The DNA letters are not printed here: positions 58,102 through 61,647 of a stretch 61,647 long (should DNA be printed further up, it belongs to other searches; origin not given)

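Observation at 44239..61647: A ~14.04-kb (~4680-aa) super-repeat organises the giant gene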

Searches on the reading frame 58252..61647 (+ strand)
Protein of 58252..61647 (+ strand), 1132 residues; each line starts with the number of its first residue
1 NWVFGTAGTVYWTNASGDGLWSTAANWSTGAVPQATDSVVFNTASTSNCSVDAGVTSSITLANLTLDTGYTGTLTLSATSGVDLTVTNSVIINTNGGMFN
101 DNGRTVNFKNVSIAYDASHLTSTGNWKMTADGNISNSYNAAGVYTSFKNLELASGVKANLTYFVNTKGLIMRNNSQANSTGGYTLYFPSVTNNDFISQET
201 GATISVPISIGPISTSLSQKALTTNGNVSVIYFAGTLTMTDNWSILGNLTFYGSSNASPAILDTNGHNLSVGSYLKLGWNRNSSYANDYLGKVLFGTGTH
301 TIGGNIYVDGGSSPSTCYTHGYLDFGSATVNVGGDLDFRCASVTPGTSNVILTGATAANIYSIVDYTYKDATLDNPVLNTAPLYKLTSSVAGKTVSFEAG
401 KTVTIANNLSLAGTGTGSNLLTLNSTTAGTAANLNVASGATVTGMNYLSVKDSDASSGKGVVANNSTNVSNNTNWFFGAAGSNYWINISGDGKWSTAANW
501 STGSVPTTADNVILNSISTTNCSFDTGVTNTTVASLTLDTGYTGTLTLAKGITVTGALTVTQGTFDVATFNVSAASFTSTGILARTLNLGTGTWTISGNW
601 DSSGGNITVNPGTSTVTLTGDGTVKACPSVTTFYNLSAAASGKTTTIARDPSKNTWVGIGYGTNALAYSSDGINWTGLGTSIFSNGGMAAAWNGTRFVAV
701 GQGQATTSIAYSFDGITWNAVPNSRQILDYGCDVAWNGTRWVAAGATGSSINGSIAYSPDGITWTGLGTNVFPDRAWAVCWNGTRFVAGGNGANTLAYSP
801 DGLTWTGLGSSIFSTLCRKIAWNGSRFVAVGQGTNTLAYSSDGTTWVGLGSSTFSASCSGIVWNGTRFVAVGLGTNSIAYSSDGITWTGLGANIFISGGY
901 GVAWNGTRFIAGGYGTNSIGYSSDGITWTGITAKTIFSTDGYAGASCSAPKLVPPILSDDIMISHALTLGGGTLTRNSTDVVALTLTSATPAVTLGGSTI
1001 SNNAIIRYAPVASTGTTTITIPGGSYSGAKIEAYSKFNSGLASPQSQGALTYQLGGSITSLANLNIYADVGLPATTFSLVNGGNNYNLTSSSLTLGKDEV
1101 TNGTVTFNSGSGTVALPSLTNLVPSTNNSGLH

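Call 10: find_homologous_proteins(query=window:58252-61647:+)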
Query window:58252-61647:+ (1132 aa): 13 proteins with E <= 0.001 among 8000 candidates.
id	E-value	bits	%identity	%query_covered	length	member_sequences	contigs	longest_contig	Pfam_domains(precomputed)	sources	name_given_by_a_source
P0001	3.8e-87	312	56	25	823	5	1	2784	-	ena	-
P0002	6.7e-68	248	52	30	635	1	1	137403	-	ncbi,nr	ncbi:MAG: hypothetical protein PHC29_02810, partial [Candidatus Omnitrophica bacterium]|nr:hypotheti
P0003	1.1e-55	207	48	27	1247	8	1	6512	-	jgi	jgi:hypothetical protein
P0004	3.2e-50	189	30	24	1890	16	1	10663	-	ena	-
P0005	1.4e-42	164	42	29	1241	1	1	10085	-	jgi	-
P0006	5.3e-14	69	29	32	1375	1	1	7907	-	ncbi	ncbi:hypothetical protein ES705_16470 [subsurface metagenome]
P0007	4.9e-13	66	35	12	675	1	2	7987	-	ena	-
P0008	4.0e-11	60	37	17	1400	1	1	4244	-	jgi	jgi:hypothetical protein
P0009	2.5e-9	54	32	22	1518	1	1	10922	PF13385.14,PF02210.32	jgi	jgi:hypothetical protein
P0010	1.2e-7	48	35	26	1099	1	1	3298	-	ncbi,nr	ncbi:MAG: hypothetical protein KAS59_00330, partial [Alphaproteobacteria bacterium]|nr:hypothetical 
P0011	8.7e-6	42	38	14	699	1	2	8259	-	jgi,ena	jgi:hypothetical protein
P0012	7.4e-5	39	43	6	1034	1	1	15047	PF16403.12,PF01471.24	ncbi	-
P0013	1.5e-4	38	43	12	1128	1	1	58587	-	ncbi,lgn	-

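Call 48: search_protein_families(library=pfam, proteins=[P0002], max_evalue=0.01)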
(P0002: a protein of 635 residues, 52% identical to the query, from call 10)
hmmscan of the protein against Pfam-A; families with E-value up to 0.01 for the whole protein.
P0002 (635 aa): 0 families
